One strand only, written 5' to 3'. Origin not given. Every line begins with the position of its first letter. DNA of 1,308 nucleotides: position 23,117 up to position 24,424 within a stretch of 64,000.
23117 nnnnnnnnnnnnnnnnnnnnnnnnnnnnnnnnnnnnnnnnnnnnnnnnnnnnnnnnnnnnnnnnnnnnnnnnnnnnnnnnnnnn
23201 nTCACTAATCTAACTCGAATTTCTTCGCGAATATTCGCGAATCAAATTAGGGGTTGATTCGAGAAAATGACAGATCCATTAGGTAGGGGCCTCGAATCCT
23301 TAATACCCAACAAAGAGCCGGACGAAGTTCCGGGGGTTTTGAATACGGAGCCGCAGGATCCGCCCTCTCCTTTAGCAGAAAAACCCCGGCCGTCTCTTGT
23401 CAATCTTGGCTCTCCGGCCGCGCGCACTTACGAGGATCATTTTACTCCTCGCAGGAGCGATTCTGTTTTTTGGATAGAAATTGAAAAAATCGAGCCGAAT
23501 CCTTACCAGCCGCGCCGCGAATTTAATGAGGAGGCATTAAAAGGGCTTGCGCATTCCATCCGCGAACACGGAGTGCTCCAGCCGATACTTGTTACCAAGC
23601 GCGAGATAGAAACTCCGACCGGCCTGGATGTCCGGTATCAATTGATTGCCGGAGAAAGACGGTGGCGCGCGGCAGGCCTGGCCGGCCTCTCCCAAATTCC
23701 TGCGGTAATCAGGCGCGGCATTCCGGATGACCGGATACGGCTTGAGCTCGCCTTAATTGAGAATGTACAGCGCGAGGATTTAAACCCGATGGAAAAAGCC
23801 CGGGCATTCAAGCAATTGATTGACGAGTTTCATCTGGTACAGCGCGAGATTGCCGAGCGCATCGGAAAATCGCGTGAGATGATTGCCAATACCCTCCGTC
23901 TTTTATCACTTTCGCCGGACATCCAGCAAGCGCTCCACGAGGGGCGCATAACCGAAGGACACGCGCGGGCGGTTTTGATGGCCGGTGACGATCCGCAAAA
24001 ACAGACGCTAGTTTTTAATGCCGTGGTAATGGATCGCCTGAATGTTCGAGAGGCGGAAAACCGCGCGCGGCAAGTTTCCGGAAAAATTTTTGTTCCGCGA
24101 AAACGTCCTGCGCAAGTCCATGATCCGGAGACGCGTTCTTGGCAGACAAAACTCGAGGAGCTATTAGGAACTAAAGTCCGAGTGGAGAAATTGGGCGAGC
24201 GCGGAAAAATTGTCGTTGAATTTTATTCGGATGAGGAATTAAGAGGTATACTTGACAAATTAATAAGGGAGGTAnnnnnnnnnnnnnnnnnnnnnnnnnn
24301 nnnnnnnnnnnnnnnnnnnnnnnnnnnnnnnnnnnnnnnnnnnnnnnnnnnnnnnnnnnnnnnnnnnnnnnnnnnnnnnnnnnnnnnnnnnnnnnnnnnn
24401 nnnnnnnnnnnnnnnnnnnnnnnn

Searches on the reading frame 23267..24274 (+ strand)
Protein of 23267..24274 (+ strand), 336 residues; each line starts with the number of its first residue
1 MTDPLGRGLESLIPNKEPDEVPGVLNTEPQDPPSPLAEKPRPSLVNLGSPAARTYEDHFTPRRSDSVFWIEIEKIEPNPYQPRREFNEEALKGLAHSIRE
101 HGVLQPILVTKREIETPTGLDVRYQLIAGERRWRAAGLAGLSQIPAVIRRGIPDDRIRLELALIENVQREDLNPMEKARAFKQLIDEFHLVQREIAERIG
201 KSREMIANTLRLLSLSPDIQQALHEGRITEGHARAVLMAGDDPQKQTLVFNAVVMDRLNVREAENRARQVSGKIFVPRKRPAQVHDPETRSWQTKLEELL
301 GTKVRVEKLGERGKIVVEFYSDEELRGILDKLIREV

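Call 75: find_related_loci(query=window:23267-24274:+, collection=metagenome_contigs, flank=4000)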
Query window:23267-24274:+ (336 aa) in metagenome_contigs; peptide patterns used: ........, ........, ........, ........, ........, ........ (x = any residue, [..] = any of these).
302 stretches matched a pattern; 201 encode a relative of the query (tblastn E <= 1e-3); the best 80 are kept; 80 distinct loci.
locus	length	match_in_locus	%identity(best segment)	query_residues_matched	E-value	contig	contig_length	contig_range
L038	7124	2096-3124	74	1-336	2e-167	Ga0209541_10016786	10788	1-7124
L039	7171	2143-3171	74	1-336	2e-167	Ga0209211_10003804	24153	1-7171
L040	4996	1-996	74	12-336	1e-161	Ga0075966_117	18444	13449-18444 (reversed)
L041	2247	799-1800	72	1-336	1e-171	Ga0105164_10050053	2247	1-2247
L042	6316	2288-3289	74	1-336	7e-161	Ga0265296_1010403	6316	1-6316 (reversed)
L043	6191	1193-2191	71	1-335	2e-159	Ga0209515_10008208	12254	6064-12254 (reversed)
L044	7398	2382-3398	70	1-336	7e-158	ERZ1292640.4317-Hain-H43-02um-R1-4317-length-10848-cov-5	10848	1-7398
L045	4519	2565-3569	71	1-333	1e-160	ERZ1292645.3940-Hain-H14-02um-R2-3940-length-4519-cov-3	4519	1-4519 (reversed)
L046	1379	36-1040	68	1-333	8e-172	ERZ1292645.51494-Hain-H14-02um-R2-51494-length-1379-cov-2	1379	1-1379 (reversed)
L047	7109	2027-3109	63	1-335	3e-153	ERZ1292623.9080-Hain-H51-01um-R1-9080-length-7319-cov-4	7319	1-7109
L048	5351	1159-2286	63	1-335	2e-153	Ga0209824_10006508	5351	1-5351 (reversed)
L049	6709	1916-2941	69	1-336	1e-151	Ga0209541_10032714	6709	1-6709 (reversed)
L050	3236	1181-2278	65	1-336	8e-157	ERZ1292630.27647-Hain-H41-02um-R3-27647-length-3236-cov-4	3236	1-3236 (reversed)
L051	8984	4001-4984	70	3-333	2e-150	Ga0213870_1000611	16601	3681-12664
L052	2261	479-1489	68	1-336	4e-160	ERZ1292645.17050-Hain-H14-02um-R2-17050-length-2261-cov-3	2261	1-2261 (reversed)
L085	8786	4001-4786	58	65-333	1e-97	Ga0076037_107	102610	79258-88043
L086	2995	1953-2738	58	65-333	6e-100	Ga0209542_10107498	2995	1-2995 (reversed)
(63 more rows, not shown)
